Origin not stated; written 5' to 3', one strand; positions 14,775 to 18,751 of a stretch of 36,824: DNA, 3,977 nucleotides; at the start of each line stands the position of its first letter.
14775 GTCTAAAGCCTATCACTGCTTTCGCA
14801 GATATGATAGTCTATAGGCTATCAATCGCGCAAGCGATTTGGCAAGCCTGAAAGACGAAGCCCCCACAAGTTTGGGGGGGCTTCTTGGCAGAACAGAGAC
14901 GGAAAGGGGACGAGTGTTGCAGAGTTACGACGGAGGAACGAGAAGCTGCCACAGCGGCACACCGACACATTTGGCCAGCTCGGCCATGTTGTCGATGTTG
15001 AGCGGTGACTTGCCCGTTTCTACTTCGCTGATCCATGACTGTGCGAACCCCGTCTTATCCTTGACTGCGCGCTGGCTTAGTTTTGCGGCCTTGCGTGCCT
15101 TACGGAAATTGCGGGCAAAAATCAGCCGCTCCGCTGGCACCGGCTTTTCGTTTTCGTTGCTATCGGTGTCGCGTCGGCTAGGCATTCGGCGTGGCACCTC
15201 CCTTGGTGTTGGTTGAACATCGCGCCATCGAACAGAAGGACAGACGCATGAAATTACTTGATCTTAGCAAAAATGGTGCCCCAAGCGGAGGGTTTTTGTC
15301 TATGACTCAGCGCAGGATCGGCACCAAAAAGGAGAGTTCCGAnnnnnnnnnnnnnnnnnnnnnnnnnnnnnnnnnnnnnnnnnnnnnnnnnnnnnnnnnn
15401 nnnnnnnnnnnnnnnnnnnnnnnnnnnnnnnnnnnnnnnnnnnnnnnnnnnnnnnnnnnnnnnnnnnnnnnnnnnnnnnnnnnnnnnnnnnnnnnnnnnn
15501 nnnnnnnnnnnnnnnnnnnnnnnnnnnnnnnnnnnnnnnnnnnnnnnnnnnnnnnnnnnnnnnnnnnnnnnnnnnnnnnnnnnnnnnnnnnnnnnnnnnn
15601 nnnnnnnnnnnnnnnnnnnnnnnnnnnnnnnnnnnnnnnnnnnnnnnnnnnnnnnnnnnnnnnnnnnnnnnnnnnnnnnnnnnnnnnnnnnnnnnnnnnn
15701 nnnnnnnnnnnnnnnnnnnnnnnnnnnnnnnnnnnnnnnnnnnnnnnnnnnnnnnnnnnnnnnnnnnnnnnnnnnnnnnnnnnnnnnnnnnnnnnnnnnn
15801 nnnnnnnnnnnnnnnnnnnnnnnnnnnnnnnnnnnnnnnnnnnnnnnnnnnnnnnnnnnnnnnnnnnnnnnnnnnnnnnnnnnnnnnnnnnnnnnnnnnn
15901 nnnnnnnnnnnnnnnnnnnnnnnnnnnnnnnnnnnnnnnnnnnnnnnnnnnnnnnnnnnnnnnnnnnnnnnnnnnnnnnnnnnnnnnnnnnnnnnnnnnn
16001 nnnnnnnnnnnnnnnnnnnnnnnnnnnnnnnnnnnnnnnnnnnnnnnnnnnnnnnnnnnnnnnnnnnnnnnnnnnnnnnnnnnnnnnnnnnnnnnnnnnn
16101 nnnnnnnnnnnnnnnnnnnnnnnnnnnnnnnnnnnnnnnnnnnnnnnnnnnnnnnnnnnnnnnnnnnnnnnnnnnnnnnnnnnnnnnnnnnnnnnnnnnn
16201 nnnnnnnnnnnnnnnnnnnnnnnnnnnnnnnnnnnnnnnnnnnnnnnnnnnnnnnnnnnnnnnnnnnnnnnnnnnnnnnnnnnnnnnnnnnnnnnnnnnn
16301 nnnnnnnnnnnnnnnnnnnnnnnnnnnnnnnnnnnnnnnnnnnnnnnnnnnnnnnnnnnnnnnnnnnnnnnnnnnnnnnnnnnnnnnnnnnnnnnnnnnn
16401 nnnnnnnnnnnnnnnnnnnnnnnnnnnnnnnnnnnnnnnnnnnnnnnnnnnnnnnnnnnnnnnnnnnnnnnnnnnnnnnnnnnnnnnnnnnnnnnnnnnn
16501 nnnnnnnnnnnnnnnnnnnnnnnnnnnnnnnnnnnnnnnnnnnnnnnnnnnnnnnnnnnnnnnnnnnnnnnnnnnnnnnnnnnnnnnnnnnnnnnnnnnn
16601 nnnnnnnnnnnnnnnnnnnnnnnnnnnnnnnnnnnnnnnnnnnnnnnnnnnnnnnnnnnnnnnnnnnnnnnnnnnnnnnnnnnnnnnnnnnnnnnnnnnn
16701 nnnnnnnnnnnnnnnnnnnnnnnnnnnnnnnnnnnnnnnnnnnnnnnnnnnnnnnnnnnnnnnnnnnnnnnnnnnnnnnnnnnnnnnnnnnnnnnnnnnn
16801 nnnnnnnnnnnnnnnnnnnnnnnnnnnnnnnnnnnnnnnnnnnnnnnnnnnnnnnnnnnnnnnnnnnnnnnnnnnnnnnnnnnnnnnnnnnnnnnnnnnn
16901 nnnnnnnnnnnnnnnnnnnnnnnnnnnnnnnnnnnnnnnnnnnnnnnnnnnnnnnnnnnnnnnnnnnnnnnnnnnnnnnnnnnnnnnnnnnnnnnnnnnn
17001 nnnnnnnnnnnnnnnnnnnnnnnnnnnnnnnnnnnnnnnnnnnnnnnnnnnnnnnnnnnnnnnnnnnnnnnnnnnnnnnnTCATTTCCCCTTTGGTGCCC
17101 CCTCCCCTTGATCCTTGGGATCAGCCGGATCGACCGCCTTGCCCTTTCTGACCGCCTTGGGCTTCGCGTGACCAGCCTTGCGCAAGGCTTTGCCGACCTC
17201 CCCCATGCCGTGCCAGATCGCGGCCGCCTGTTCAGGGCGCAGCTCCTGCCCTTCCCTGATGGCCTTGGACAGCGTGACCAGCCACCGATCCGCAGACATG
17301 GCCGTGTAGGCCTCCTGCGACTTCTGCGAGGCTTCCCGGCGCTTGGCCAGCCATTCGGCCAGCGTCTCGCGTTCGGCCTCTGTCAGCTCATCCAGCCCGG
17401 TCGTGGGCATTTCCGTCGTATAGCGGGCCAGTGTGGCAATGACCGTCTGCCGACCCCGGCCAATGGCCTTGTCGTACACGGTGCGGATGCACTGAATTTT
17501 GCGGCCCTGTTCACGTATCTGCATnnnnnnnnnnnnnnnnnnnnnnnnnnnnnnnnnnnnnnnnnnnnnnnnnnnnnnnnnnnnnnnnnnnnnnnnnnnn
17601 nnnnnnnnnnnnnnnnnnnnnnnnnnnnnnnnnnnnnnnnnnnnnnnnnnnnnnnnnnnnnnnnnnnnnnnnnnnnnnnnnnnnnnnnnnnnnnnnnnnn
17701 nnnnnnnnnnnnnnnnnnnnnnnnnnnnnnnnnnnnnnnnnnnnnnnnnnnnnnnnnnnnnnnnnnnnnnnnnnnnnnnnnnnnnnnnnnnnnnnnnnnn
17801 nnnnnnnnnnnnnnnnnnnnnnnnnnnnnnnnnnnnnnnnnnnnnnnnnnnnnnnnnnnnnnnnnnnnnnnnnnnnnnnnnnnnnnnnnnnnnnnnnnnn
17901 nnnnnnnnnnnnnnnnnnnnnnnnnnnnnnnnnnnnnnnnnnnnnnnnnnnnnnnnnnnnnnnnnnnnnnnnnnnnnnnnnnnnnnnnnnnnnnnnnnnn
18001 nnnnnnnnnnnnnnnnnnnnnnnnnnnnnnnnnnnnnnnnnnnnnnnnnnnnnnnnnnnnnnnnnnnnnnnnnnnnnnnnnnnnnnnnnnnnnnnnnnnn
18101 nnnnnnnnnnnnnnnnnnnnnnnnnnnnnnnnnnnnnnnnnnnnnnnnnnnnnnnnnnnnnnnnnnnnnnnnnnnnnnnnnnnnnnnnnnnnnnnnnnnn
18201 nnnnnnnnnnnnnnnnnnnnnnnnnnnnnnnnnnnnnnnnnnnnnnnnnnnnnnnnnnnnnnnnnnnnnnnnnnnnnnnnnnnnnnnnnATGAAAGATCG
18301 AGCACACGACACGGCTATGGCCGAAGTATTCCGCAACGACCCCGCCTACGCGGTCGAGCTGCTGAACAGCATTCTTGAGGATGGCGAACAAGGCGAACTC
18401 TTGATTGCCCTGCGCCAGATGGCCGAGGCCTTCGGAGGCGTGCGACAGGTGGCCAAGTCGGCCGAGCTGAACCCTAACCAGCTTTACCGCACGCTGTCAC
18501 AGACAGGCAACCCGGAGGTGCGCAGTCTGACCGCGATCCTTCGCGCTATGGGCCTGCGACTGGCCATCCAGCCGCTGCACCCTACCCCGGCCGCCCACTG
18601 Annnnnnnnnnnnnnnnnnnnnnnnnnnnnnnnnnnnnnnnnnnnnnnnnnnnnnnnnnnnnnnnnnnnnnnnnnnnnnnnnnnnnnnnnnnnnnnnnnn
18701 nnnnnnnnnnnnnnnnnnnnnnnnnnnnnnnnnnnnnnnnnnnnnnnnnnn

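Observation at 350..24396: Recurring 22-bp palindromic operator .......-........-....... at 4-5 promoter-proximal sites: candidate global regulon linking transfer and accessory genes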

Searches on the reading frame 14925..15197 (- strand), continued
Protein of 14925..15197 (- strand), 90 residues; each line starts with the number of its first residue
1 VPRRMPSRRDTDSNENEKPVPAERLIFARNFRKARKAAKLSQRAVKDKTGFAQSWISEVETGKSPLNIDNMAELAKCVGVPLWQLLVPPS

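Call 73: find_encoding_contigs(protein=P0046, flank=10000, max_places=1)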
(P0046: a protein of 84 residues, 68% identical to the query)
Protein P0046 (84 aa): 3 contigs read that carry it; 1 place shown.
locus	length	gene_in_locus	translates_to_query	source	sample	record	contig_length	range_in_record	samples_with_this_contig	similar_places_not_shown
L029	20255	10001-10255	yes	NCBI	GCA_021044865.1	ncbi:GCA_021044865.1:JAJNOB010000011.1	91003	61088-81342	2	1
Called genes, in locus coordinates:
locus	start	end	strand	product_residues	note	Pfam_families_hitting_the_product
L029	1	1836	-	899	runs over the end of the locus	PF08401:ArdcN, PF18818:MPTase-PolyVal, PF18974:DUF5710, PF13362:Toprim_3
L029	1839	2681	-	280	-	PF01464:SLT, PF27712:TraD_b_g-type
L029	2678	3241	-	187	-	PF10502:Peptidase_S26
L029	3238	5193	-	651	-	PF02534:T4SS-DNA_transf, PF10412:TrwB_AAD_bind, PF12696:TraG-D_C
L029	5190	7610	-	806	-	PF03432:Relaxase, PF22863:TraI_middle, PF18821:LPD7, PF22287:TraI-like_C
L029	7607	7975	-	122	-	PF21983:NikA-like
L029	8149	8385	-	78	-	-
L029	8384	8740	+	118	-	PF17273:DUF5338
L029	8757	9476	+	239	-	PF01656:CbiA, PF13614:AAA_31 (weak)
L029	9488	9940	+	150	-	PF11657:Activator-TraM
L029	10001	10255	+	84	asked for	PF13560:HTH_31, PF01381:HTH_3 (weak)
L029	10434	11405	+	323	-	PF00437:T2SSE, PF27713:UCP018868 (weak), PF13604:AAA_30 (faint), PF13245:AAA_19 (faint)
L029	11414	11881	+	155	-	PF04956:TrbC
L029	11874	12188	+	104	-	PF05101:VirB3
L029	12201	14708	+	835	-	PF27097:VirB4_TrbE_N, PF03135:CagE_TrbE_VirB, PF19044:P-loop_TraG (weak)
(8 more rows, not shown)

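Call 74: find_encoding_contigs(protein=P0047, flank=10000, max_places=1)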
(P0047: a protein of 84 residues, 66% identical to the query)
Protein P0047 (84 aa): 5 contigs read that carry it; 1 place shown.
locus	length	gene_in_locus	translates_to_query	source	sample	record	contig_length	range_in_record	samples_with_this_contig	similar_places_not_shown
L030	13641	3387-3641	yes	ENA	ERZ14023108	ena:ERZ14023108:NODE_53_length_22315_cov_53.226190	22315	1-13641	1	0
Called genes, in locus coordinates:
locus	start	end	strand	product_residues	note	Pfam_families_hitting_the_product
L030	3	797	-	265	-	?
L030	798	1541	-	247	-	PF01656:CbiA, PF09140:MipZ (weak), PF10609:ParA (weak), PF13614:AAA_31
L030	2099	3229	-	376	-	PF10134:RPA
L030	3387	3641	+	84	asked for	PF01381:HTH_3 (weak)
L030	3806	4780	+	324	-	PF00437:T2SSE, PF27713:UCP018868, PF04851:ResIII (weak)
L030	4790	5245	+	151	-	PF04956:TrbC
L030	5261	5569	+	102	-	PF05101:VirB3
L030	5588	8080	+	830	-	PF27097:VirB4_TrbE_N, PF03135:CagE_TrbE_VirB, PF19044:P-loop_TraG (weak)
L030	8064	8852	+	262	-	-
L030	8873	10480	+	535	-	PF04610:TrbL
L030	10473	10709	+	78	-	-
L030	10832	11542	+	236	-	PF04335:VirB8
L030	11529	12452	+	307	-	PF03524:CagX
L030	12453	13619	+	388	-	PF07283:TrbH, PF10671:TcpQ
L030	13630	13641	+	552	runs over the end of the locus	PF07655:Secretin_N_2, PF00263:Secretin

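Call 75: find_encoding_contigs(protein=P0039, flank=10000, max_places=1)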
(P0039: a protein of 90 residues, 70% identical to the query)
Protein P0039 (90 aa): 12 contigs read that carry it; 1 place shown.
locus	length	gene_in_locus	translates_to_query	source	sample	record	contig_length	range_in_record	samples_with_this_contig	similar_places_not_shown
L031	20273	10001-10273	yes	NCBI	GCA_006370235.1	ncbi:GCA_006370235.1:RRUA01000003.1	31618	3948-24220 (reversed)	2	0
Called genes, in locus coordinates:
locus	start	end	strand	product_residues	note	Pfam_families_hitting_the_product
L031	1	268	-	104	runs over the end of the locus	PF05016:ParE_toxin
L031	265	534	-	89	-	-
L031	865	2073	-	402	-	PF12323:HTH_OrfB_IS605, PF01385:OrfB_IS605, PF07282:Cas12f1-like_TNB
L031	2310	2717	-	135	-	PF15738:YafQ_toxin, PF05016:ParE_toxin (weak)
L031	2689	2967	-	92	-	PF04221:RelB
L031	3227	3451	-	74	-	PF11455:MazE-like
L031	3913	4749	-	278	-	PF07042:TrfA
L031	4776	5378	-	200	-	PF00239:Resolvase, PF02796:HTH_7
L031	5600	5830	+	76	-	-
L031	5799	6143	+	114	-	PF02452:PemK_toxin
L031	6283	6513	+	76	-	PF01402:RHH_1 (faint), PF19807:DUF6290, PF05509:TraY (weak)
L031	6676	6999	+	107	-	-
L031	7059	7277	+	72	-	-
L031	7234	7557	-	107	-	PF13744:HTH_37, PF01381:HTH_3 (weak)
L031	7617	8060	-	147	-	PF01850:PIN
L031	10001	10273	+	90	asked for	PF13560:HTH_31 (weak), PF01381:HTH_3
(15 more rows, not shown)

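Call 76: find_encoding_contigs(protein=P0062, flank=10000, max_places=1)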
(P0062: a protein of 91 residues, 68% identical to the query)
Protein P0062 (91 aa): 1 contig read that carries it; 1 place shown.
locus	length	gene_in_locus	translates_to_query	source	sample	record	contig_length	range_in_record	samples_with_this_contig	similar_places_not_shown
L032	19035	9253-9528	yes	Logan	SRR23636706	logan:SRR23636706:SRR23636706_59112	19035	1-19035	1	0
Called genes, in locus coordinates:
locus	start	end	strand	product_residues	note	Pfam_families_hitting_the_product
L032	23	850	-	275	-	PF01464:SLT, PF27712:TraD_b_g-type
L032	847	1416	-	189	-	PF10502:Peptidase_S26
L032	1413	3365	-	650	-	PF02534:T4SS-DNA_transf, PF10412:TrwB_AAD_bind, PF12696:TraG-D_C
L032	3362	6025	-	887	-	PF03432:Relaxase, PF22863:TraI_middle, PF18821:LPD7, PF22287:TraI-like_C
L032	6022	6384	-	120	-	PF21983:NikA-like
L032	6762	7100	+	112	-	PF17273:DUF5338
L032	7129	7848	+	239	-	PF01656:CbiA, PF02374:ArsA_ATPase (weak), PF10609:ParA (weak), PF13614:AAA_31 (weak)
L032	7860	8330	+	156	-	PF11657:Activator-TraM (weak)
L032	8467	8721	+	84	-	-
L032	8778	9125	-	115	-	-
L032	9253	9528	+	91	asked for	PF13560:HTH_31 (weak), PF12844:HTH_19 (weak), PF01381:HTH_3 (weak)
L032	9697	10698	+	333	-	PF00437:T2SSE, PF27713:UCP018868, PF13245:AAA_19 (weak)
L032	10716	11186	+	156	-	PF04956:TrbC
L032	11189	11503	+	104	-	PF05101:VirB3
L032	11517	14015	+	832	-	PF27097:VirB4_TrbE_N, PF03135:CagE_TrbE_VirB, PF19044:P-loop_TraG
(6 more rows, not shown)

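Call 77: find_encoding_contigs(protein=P0049, flank=10000, max_places=1)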
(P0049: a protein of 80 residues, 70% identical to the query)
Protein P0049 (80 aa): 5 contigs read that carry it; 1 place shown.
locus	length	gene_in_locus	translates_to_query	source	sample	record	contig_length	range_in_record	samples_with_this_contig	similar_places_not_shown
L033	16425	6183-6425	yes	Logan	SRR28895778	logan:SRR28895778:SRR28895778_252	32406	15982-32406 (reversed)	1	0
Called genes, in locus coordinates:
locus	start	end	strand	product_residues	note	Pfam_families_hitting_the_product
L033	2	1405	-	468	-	?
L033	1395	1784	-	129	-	PF21983:NikA-like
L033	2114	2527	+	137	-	PF17273:DUF5338 (weak)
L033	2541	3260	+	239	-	PF01656:CbiA, PF10609:ParA (weak)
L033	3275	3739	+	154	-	PF11657:Activator-TraM (weak)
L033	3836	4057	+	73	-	PF02599:CsrA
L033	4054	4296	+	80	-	-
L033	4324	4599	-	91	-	-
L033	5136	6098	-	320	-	PF04796:RepA_C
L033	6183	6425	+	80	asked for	PF13560:HTH_31, PF12844:HTH_19, PF01381:HTH_3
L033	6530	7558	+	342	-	PF00437:T2SSE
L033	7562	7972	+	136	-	PF04956:TrbC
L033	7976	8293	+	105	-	PF05101:VirB3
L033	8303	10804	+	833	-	PF27097:VirB4_TrbE_N, PF03135:CagE_TrbE_VirB, PF19044:P-loop_TraG (weak)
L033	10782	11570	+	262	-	-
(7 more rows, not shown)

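Call 87: predict_structure(alignment_id=A2)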
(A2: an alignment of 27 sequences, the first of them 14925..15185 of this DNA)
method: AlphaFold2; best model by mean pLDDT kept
length: 86 residues; sequences in the alignment: 27
mean_pLDDT: 82.3   pTM: 0.67
mean pLDDT of the five models: 82.3, 79.3, 78.8, 78.0, 77.7
residues with pLDDT >= 90: 47; 70-90: 21; 50-70: 7; < 50: 11
segments of 3 or more residues with pLDDT < 50: 1-3, 5-12
pLDDT, mean of each block of 10 residues (from residue 1): 47 68 92 93 93 89 89 91 78
secondary structure, 60 per line:
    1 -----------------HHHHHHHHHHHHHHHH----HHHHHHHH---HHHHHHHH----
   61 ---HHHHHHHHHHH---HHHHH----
elements in order: H18-33 H38-45 H49-56 H64-74 H78-82
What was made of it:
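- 14925..15185 (-): Gene for the 86-aa XRE-family HTH protein, the proposed repressor and a positional analogue of TrbA. The ORF list starts it at GTG 15197; relatives are annotated from the ATG at 15185. The model has five helices at pLDDT 82 (call 87).
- On XRE / HTH_3 transcription regulators (PF01381): AlphaFold model at pLDDT 82 with helices 18-33, 38-45, 49-56, 64-74 and 78-82 (call 87).
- Closest known: Cro/cI-type and XRE-family dimeric repressors. Same: There is a flexible basic N-terminal arm (residues 1-17, low pLDDT; call 87), as in lambda cI.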

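Call 89: fold_search(model_id=the predicted structure, library=pdb)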
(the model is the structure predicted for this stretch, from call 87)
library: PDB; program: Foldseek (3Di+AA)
matches with E <= 10: 517; with E <= 0.001: 11
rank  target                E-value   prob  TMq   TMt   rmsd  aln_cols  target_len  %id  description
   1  3vk0_B                1.1e-04  1.00  0.75  0.74   2.3        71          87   28  Crystal Structure of hypothetical transcription factor NHTF from Neisseria (released 2012-03-14)
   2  2b5a_C                3.1e-04  1.00  0.67  0.75   1.2        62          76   26  C.BclI, Control Element of the BclI Restriction-Modification System (released 2006-01-03)
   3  2b5a_B                3.4e-04  1.00  0.67  0.76   1.2        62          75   26  C.BclI, Control Element of the BclI Restriction-Modification System (released 2006-01-03)
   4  3vk0_A                4.2e-04  1.00  0.73  0.70   4.7        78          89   28  Crystal Structure of hypothetical transcription factor NHTF from Neisseria (released 2012-03-14)
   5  1y7y_B                4.5e-04  1.00  0.69  0.88   1.4        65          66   26  High-resolution crystal structure of the restriction-modification controller protein C.AhdI from Aeromonas hydrophila (released 2005-02-22)
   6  2b5a_A                4.7e-04  1.00  0.67  0.75   1.1        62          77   26  C.BclI, Control Element of the BclI Restriction-Modification System (released 2006-01-03)
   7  6h4c_H                5.3e-04  1.00  0.66  0.40   1.2        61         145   28  A polyamorous repressor: deciphering the evolutionary strategy used by the phage-inducible chromosomal islands to spre (released 2019-08-28)
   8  3vk0_C                6.6e-04  1.00  0.72  0.71   1.2        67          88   30  Crystal Structure of hypothetical transcription factor NHTF from Neisseria (released 2012-03-14)
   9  1y7y_A                6.9e-04  1.00  0.69  0.84   1.3        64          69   26  High-resolution crystal structure of the restriction-modification controller protein C.AhdI from Aeromonas hydrophila (released 2005-02-22)
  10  7pwj_FFF              8.2e-04  1.00  0.65  0.39   3.4        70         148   27  dUTPase from human in complex with Stl (released 2022-12-28)
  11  3f52_E                9.1e-04  1.00  0.73  0.80   2.7        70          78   18  Crystal structure of the clp gene regulator ClgR from C. glutamicum (released 2008-11-18)
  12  7dlv_F                1.0e-03  1.00  0.65  0.40   1.3        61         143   28  shrimp dUTPase in complex with Stl (released 2021-12-01)
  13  3f51_A                1.1e-03  1.00  0.72  0.67   1.9        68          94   19  Crystal Structure of the clp gene regulator ClgR from Corynebacterium glutamicum (released 2008-11-18)
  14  8p8o_J                1.1e-03  1.00  0.66  0.41   1.3        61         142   28  M. tuberculosis dUTPase - Stl1-159 (StlNT) complex structure (released 2024-11-27)
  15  3f51_E                1.2e-03  1.00  0.73  0.67   2.0        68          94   19  Crystal Structure of the clp gene regulator ClgR from Corynebacterium glutamicum (released 2008-11-18)
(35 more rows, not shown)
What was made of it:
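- On XRE / HTH_3 transcription regulators (PF01381): Foldseek probability is 1.00 to NHTF, C.BclI, C.AhdI, ClgR and lambda cI (call 89).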

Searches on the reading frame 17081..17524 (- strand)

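Call 21: search_protein_families(library=pfam, proteins=[window:17081-17524:-], max_evalue=0.01)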
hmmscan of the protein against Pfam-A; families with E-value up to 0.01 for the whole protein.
window:17081-17524:- (147 aa): 1 family
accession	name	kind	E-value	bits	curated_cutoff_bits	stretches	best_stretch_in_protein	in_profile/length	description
PF09660.15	DUF2397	-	0.0021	17.4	28.5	1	25-91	396-464/483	Protein of unknown function (DUF2397)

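Call 22: search_protein_families(library=ncbifam, proteins=[window:17081-17524:-], max_evalue=0.01)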
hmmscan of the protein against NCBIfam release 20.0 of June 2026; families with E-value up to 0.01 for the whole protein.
window:17081-17524:- (147 aa): 0 families

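Call 66: search_protein_families(library=phrogs, proteins=[window:17081-17524:-], max_evalue=0.01)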
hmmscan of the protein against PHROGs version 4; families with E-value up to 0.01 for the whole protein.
window:17081-17524:- (147 aa): 0 families

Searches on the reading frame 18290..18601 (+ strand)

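Call 21: search_protein_families(library=pfam, proteins=[window:18290-18601:+], max_evalue=0.01)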
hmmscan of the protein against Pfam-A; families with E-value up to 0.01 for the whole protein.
window:18290-18601:+ (103 aa): 1 family
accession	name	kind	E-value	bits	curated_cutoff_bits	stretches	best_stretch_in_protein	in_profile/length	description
PF21716.3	dnstrm_HI1420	-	2.3e-12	47.1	27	1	20-94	16-89/90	Probable addiction module antidote protein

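Call 22: search_protein_families(library=ncbifam, proteins=[window:18290-18601:+], max_evalue=0.01)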
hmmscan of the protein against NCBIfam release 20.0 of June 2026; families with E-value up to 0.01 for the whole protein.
window:18290-18601:+ (103 aa): 1 family
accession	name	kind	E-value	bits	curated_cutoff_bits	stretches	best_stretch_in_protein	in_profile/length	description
TIGR02684.1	dnstrm_HI1420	hypoth_equivalog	4.2e-12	46.1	53.7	1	11-93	8-88/89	addiction module antidote protein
